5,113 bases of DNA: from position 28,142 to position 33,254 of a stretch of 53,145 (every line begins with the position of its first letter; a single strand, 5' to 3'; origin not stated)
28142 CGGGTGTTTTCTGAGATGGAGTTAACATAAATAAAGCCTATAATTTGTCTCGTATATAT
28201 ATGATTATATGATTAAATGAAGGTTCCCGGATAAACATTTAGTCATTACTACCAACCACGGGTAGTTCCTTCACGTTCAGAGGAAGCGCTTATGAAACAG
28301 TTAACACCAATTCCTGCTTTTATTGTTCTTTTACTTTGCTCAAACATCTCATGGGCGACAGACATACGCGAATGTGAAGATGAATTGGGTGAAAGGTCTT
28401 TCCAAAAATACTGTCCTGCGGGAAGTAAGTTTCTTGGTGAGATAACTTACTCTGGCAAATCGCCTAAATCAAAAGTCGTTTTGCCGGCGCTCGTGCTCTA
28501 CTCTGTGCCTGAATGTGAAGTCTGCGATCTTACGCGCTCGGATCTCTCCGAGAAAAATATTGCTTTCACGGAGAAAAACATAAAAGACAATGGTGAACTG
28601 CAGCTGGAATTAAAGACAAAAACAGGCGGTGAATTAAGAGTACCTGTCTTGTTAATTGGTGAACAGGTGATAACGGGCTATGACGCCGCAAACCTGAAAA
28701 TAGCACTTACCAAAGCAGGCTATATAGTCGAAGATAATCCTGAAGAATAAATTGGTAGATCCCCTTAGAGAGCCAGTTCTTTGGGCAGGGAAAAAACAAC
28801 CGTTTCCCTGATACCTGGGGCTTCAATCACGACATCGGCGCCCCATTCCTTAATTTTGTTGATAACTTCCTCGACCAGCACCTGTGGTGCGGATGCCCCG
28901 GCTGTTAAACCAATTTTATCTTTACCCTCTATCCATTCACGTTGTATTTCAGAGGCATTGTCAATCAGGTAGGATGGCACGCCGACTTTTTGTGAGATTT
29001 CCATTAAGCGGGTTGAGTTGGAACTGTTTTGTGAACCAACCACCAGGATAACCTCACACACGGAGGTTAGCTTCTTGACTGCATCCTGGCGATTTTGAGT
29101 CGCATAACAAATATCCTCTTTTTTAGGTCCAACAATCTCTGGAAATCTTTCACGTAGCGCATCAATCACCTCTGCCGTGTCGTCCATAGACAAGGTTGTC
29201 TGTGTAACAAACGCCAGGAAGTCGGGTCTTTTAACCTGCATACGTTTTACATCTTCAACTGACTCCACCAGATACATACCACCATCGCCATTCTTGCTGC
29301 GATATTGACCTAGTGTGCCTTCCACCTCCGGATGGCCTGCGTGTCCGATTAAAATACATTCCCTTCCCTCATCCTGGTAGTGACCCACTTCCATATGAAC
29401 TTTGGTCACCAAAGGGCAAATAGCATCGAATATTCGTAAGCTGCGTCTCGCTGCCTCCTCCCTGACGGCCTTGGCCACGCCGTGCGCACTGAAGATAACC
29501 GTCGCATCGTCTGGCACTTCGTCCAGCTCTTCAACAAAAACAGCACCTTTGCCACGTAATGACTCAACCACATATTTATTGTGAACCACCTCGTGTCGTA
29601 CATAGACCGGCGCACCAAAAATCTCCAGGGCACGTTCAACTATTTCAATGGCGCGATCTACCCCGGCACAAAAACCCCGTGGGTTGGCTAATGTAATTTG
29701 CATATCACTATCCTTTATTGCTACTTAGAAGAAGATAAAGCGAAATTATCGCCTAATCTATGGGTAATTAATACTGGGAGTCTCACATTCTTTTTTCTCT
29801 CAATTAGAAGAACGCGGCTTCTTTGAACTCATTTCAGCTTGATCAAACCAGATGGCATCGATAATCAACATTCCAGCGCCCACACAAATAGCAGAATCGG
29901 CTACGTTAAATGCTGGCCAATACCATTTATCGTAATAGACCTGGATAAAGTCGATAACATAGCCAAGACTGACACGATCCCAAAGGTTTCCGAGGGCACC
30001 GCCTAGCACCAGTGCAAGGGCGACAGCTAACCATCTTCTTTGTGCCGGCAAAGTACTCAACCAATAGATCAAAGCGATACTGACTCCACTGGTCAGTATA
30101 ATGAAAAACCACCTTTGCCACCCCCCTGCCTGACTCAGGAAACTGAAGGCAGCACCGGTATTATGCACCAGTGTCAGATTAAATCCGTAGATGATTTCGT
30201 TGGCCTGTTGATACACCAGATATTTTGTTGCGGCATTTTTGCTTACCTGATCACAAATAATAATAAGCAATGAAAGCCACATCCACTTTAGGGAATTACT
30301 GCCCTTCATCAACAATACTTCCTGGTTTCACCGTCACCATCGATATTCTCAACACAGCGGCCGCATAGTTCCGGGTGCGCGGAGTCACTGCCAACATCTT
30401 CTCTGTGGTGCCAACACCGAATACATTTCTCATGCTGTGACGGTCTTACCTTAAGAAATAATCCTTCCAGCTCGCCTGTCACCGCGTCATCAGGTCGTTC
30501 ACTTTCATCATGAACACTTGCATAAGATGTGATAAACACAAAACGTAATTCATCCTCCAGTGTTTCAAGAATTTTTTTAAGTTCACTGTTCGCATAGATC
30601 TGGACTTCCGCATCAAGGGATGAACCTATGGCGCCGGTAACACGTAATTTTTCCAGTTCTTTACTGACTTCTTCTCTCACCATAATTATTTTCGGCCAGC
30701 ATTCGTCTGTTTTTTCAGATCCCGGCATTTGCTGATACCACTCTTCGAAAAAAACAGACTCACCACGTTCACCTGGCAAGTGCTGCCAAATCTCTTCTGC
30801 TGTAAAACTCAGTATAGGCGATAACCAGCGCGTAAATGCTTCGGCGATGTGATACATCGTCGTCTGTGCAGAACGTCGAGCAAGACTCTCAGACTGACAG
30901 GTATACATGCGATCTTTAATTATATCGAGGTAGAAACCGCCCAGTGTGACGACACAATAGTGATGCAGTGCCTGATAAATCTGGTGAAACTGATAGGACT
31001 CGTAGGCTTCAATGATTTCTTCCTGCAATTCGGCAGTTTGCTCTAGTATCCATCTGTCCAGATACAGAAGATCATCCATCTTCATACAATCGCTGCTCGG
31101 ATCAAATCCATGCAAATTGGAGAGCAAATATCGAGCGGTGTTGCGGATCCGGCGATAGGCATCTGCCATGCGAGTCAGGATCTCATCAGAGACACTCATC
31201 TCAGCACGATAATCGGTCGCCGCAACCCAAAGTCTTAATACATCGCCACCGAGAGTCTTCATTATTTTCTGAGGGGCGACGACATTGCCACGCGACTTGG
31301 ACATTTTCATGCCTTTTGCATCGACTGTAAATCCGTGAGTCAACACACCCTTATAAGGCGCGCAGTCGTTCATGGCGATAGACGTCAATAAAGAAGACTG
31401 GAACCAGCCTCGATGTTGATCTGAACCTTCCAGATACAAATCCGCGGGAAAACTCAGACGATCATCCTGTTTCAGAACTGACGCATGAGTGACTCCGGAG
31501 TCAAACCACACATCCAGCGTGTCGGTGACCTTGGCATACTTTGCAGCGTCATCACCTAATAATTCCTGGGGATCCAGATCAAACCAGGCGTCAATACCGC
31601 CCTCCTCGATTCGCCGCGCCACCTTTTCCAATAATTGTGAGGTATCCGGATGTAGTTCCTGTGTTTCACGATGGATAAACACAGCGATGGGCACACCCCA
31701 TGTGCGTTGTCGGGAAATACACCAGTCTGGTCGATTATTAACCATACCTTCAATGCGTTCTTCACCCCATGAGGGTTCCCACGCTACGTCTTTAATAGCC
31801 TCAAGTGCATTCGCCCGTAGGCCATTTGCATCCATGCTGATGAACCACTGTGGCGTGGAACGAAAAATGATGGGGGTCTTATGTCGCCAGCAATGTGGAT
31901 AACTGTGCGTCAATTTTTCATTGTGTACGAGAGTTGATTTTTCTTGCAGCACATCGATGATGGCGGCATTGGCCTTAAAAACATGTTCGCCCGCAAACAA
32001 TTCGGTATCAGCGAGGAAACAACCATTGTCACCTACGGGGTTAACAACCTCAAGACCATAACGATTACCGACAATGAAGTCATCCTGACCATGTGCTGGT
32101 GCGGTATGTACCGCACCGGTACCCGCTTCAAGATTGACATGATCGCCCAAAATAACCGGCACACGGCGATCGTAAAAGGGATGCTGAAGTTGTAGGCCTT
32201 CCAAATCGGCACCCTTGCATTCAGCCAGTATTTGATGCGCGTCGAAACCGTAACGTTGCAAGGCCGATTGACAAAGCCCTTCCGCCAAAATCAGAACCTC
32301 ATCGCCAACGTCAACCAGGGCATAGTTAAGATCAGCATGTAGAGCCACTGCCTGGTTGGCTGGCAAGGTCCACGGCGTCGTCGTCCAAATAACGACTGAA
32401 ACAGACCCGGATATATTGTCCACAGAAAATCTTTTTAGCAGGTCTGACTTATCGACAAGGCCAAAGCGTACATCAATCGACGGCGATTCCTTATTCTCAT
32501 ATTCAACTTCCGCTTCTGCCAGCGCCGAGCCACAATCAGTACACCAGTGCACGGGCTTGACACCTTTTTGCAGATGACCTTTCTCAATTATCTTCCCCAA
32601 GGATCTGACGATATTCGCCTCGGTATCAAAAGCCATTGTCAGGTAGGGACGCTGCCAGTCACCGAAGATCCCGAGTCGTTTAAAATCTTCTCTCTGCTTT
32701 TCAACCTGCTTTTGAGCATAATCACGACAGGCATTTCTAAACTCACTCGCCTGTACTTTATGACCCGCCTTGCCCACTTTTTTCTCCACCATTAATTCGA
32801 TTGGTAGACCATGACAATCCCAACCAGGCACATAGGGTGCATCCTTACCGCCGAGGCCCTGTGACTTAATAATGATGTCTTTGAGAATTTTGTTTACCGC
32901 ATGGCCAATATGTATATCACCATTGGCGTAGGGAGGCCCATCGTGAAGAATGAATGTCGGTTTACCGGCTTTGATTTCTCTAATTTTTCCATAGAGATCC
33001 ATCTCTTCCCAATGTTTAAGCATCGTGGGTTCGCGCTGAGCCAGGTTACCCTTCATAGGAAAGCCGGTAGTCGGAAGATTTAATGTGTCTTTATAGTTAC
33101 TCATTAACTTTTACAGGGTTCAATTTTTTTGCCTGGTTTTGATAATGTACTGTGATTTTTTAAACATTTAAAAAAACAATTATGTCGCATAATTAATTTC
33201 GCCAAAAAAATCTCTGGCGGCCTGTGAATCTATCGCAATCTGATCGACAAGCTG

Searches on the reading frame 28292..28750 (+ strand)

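Call 77: search_protein_families(library=pfam, proteins=[window:28292-28750:+])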
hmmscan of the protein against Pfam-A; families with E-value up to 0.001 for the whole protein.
window:28292-28750:+ (152 aa): 1 family
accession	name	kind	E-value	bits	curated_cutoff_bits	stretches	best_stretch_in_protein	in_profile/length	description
PF00462.30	Glutaredoxin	-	3.3e-09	37.2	22.9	1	68-127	2-60/60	Glutaredoxin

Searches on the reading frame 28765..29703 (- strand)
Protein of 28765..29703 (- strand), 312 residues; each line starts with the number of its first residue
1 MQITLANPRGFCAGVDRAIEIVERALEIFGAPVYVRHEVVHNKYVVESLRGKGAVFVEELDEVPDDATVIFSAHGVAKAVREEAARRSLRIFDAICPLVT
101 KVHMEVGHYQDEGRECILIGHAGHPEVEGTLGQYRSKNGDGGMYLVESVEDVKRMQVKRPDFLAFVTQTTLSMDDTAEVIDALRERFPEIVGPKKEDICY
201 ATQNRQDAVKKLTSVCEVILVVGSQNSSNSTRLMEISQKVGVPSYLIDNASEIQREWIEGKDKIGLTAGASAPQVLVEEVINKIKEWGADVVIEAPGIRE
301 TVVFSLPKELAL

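Call 77: search_protein_families(library=pfam, proteins=[window:28765-29703:-])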
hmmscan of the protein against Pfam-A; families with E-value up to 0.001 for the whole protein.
window:28765-29703:- (312 aa): 1 family
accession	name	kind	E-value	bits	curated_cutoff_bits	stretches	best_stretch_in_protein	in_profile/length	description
PF02401.23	LYTB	-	1.2e-97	326.8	24.5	1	3-285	1-267/267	LytB protein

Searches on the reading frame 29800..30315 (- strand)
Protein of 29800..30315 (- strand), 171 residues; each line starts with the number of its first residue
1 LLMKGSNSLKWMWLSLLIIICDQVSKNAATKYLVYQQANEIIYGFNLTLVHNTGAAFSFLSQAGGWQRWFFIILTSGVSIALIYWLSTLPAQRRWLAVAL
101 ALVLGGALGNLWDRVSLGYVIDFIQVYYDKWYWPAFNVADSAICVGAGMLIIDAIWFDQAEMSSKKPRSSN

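Call 77: search_protein_families(library=pfam, proteins=[window:29800-30315:-])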
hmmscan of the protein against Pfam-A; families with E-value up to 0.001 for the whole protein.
window:29800-30315:- (171 aa): 1 family
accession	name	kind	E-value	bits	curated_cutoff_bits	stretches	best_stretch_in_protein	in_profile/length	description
PF01252.23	Peptidase_A8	-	6.7e-43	146.7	25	1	15-155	2-141/142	Signal peptidase (SPase) II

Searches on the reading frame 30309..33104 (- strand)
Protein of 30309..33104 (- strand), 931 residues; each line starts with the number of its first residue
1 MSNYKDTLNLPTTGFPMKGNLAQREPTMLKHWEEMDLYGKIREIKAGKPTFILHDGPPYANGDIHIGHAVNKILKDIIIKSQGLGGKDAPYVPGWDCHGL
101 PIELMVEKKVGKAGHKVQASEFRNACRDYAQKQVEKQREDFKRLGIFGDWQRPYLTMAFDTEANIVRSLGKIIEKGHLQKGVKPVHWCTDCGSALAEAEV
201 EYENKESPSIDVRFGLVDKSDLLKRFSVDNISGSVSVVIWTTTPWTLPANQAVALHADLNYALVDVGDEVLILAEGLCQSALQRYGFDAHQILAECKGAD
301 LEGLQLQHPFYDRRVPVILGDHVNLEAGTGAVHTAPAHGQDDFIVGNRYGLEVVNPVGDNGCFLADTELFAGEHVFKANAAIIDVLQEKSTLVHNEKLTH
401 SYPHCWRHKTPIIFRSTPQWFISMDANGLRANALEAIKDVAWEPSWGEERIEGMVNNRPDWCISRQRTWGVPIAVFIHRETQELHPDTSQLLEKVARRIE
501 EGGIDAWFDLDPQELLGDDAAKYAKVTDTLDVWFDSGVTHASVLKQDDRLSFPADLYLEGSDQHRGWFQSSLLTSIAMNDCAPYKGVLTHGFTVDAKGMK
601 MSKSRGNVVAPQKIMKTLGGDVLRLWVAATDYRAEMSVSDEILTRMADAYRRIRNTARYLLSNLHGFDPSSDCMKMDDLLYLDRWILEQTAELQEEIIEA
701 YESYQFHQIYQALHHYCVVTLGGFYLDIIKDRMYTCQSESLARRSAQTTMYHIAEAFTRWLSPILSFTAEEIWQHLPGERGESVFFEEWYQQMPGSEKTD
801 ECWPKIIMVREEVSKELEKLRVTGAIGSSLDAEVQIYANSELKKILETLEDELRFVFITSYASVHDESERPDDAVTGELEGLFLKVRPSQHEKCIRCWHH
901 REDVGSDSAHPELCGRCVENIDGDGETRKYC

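Call 77: search_protein_families(library=pfam, proteins=[window:30309-33104:-])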
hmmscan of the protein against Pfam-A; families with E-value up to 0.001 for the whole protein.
window:30309-33104:- (931 aa): 7 families
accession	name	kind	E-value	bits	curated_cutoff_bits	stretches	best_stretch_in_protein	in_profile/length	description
PF00133.28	tRNA-synt_1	-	1.5e-145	485.5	22.7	1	28-638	2-413/414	tRNA synthetases class I (I, L, M and V)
PF08264.19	Anticodon_1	-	7.7e-33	113.9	25.1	1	683-836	1-148/148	Anticodon-binding domain of tRNA ligase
PF09334.17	tRNA-synt_1g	-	2.4e-22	79.7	20.1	2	58-202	8-137/391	tRNA synthetases class I (M)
PF06827.20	zf-FPG_IleRS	-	1.5e-09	37.9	21.3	1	892-919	2-29/30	Zinc finger found in FPG and IleRS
PF13603.12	tRNA-synt_1_2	-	1.1e-07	32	25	1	294-356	78-139/185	Leucyl-tRNA synthetase, editing domain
PF01406.26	tRNA-synt_1e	-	3.5e-07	30.3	27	1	569-645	223-298/301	tRNA synthetases class I (C) catalytic domain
PF01921.24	tRNA-synt_1f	-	7.5e-06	25.5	27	1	592-657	274-339/360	tRNA synthetases class I (K)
